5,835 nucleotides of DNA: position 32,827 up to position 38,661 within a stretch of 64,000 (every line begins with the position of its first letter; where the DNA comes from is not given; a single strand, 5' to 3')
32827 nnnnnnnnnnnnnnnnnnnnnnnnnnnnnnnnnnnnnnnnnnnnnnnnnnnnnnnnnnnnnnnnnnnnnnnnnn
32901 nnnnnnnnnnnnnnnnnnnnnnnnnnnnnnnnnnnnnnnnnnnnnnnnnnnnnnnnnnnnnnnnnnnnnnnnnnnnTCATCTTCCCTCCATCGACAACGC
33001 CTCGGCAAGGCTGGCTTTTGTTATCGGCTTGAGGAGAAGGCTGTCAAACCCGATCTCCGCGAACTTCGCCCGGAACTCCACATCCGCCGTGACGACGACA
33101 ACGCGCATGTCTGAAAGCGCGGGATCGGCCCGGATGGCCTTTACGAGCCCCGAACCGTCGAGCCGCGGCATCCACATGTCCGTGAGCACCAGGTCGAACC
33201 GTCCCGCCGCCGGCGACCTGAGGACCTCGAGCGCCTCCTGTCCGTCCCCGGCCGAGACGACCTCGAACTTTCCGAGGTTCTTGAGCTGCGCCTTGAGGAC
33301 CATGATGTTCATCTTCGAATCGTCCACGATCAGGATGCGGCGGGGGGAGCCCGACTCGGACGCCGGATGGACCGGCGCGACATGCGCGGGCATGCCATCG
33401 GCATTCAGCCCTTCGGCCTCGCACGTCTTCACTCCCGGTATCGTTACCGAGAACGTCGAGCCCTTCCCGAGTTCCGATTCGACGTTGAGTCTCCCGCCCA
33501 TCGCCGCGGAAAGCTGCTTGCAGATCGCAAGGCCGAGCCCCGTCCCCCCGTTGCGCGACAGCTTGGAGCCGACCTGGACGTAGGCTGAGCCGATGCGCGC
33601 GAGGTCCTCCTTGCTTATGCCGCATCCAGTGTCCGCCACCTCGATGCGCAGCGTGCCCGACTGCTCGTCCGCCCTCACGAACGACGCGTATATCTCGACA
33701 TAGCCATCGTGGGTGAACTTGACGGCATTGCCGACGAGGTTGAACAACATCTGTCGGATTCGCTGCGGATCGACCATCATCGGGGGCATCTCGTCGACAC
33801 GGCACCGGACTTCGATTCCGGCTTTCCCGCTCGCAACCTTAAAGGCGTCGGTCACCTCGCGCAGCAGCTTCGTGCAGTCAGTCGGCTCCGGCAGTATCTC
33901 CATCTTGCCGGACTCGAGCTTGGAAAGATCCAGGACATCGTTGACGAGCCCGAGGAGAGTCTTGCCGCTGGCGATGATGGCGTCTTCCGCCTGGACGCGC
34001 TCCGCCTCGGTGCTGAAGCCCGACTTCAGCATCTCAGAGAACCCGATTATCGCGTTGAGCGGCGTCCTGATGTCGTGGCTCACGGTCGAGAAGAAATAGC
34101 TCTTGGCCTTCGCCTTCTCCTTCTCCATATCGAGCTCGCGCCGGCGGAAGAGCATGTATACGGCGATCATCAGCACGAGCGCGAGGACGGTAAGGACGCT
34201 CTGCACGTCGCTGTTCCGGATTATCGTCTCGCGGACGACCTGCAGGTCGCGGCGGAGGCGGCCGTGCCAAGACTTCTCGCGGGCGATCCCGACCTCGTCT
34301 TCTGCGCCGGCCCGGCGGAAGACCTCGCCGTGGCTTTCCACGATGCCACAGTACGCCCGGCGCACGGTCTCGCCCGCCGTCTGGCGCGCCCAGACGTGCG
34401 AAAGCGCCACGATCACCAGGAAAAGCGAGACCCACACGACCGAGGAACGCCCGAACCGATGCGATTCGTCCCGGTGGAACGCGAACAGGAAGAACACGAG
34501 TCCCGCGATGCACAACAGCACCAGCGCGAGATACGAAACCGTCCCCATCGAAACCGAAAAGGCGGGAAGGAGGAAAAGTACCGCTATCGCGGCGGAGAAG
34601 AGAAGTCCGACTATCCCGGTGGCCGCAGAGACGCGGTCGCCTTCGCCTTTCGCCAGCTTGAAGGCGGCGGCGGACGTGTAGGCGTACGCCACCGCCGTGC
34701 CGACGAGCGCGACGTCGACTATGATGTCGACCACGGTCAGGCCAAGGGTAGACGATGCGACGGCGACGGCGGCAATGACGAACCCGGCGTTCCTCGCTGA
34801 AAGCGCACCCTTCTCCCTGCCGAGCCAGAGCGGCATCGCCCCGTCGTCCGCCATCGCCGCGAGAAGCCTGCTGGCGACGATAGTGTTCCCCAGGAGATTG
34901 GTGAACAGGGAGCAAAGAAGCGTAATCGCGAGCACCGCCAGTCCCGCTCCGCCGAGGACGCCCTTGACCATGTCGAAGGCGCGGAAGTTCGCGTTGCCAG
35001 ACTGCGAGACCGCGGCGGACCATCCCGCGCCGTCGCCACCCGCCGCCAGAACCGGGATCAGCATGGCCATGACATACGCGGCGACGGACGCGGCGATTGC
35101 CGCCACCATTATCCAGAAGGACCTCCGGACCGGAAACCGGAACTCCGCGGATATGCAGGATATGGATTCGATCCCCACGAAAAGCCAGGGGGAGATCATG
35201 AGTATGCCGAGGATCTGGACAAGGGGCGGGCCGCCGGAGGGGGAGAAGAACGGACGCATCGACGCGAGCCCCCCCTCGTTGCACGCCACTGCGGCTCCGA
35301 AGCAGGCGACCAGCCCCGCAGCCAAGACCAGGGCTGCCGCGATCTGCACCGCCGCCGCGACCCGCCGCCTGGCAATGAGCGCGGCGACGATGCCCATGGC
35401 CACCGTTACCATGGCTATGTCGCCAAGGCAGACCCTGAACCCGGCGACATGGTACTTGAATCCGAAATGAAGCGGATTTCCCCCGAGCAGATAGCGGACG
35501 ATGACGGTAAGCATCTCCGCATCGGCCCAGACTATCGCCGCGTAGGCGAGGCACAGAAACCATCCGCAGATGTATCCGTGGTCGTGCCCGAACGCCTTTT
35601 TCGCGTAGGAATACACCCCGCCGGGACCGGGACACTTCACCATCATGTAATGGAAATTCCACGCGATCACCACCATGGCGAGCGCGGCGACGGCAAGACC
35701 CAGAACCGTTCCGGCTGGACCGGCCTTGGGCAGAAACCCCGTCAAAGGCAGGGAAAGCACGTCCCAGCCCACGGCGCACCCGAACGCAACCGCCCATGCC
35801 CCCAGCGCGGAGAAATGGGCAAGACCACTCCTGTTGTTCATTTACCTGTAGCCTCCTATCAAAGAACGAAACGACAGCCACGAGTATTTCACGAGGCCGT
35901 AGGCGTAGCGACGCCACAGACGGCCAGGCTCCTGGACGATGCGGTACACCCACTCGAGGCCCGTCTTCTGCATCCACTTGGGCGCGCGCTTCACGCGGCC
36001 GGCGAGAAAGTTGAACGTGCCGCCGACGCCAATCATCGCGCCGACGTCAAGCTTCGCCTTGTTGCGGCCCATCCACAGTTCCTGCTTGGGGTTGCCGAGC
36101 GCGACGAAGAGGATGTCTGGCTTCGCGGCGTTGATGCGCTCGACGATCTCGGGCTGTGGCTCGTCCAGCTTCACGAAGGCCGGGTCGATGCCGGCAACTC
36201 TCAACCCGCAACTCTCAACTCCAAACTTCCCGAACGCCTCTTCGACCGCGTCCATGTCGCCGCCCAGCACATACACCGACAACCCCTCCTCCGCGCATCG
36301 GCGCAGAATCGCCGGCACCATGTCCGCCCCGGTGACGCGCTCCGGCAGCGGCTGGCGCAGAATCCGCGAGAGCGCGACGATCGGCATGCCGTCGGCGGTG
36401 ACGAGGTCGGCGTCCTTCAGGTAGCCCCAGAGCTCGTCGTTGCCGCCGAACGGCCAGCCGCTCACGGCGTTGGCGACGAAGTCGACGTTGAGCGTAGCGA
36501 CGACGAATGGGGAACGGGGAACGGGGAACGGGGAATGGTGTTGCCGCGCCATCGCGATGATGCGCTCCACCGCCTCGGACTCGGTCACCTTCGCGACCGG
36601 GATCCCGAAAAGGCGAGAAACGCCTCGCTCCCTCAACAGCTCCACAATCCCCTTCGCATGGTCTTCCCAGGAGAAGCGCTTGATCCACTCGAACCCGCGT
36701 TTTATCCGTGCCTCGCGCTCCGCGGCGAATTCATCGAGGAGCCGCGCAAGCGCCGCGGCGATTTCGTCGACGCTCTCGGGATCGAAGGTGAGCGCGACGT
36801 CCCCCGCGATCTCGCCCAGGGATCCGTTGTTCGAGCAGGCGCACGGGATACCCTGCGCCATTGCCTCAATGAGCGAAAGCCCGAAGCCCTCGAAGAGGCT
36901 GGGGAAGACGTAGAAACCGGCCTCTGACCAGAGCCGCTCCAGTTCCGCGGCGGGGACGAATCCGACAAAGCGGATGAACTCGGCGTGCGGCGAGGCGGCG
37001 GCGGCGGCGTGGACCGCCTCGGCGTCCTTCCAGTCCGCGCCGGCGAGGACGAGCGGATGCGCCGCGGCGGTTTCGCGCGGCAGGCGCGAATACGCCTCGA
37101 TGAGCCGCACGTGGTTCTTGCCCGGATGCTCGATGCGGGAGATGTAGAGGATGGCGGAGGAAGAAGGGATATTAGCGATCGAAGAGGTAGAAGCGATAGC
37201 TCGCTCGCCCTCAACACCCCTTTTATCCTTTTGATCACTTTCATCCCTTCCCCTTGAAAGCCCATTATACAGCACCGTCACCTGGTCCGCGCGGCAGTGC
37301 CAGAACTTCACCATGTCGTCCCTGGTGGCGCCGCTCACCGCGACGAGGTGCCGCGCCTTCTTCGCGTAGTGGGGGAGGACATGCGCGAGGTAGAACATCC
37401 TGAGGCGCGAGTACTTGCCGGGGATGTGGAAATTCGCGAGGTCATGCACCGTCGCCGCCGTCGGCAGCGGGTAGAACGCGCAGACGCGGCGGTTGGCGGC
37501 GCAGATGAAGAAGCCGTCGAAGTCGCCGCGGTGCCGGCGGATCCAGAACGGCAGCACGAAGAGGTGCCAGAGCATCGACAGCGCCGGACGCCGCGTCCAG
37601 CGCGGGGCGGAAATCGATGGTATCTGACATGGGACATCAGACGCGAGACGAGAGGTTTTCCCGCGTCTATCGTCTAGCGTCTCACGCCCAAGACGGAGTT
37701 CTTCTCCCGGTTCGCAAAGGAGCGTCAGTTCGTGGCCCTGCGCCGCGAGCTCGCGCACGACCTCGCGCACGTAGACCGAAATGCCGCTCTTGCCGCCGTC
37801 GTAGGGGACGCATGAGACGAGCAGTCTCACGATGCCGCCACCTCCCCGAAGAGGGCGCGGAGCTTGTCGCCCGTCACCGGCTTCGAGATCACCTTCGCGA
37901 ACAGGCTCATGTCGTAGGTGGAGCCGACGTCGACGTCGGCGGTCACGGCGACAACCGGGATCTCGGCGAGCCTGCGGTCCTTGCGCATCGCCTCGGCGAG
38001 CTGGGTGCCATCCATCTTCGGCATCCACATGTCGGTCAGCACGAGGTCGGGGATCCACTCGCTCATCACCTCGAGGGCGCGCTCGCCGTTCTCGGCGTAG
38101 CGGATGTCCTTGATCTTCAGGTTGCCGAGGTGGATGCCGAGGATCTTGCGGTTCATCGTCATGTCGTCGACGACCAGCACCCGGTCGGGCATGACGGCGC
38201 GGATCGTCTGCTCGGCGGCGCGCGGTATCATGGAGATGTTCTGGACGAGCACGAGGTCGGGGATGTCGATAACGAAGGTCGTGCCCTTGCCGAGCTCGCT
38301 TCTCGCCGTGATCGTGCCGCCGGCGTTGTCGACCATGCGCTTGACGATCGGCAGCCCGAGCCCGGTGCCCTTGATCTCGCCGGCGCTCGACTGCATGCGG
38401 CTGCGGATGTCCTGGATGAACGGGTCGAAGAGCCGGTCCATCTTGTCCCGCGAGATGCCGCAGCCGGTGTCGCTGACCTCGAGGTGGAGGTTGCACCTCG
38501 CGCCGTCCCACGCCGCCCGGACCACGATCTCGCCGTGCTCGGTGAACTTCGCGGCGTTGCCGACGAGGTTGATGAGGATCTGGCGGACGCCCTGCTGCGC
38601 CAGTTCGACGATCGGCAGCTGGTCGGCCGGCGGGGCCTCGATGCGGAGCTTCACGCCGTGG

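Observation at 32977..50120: EPS/capsule operon carries its own multi-input phosphorelay plus partner-switching module (4 Hpt-less hybrid kinases, free Hpt, REC-PP2C-GHKL kinase, STAS)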

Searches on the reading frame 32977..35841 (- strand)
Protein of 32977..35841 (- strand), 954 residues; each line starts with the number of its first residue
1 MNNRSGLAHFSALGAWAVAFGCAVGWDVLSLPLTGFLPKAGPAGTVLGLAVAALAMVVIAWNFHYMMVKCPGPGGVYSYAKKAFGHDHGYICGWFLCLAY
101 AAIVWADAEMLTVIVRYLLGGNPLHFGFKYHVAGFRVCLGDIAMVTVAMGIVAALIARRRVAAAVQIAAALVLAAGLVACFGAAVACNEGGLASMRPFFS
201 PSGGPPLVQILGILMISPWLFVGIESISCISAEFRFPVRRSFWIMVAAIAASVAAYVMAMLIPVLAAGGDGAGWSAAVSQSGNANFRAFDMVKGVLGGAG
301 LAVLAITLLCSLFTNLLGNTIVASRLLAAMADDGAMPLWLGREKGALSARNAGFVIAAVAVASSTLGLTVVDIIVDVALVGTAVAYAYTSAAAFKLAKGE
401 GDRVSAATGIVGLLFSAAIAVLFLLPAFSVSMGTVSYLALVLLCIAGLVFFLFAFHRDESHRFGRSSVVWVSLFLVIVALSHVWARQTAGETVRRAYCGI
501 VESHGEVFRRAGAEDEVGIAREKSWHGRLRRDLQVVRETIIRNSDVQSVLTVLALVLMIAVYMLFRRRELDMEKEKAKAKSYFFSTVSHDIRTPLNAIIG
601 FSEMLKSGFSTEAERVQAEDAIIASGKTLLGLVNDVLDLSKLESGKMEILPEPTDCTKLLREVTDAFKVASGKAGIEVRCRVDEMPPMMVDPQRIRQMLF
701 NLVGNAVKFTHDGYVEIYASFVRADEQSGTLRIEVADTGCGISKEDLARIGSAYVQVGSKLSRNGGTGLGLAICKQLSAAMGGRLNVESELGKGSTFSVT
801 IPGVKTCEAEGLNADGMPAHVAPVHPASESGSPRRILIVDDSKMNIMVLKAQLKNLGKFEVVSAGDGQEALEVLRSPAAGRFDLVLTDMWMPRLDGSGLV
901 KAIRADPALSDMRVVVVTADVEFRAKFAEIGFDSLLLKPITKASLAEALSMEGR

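Call 4: search_protein_families(library=pfam, proteins=[window:32977-35841:-], max_evalue=0.01)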
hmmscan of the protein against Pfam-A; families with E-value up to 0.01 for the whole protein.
window:32977-35841:- (954 aa): 5 families
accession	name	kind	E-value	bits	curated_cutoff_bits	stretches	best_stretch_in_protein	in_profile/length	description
PF02518.31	HATPase_c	-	2.8e-28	99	26.4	1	691-802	2-108/111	Histidine kinase-, DNA gyrase B-, and HSP90-like ATPase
PF00072.30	Response_reg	-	1.6e-19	70.6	30.2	1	836-949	1-110/111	Response regulator receiver domain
PF00512.31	HisKA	-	2.7e-18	66.2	26.9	1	579-645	1-66/66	His Kinase A (phospho-acceptor) domain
PF13520.12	AA_permease_2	-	6.6e-16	58.7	27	1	15-427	6-403/427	Amino acid permease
PF00324.27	AA_permease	-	3.8e-14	52.7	24.6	1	37-440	23-440/470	Amino acid permease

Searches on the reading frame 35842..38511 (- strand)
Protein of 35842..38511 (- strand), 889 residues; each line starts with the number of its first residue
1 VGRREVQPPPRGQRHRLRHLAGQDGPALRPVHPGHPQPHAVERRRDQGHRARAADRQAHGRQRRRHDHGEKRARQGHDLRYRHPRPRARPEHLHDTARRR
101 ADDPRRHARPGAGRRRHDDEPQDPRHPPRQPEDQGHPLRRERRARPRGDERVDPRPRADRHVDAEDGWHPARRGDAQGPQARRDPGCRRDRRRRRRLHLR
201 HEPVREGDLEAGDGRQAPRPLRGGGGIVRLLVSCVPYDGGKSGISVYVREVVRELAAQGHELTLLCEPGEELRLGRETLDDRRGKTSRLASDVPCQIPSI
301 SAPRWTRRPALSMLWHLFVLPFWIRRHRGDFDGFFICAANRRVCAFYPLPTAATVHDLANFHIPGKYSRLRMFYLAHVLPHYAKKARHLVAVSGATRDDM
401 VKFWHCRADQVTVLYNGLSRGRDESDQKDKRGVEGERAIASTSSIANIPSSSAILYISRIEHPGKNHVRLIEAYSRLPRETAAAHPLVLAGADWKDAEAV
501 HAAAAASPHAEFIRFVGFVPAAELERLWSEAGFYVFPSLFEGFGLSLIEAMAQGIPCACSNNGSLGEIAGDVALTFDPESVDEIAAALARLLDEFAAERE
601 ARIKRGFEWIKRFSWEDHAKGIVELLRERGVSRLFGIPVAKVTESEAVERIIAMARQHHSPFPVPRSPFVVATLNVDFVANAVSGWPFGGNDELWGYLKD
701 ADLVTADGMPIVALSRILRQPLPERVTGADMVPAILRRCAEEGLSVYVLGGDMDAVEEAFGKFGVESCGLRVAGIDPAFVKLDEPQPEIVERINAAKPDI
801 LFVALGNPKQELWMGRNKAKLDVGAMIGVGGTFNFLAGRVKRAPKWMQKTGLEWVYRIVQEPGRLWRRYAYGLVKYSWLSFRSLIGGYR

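Call 4: search_protein_families(library=pfam, proteins=[window:35842-38511:-], max_evalue=0.01)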
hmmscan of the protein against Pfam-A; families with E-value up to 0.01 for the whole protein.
window:35842-38511:- (889 aa): 5 families
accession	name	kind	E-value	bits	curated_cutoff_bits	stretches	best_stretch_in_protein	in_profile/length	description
PF03808.19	Glyco_tran_WecG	-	1.2e-60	204.6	27.4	1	701-869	1-168/168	Glycosyl transferase WecG/TagA/CpsF family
PF00534.26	Glycos_transf_1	-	2e-24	86.5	26.4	1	453-605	17-168/172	Glycosyl transferases group 1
PF13692.12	Glyco_trans_1_4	-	2.3e-22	80.2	27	1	453-593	3-141/142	Glycosyl transferases group 1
PF13439.12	Glyco_transf_4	-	9.4e-19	68.5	28.5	1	242-418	2-166/170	Glycosyltransferase Family 4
PF20706.3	GT4-conflict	-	4.9e-11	42.7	26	1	450-589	196-352/385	Family 4 Glycosyltransferase in conflict systems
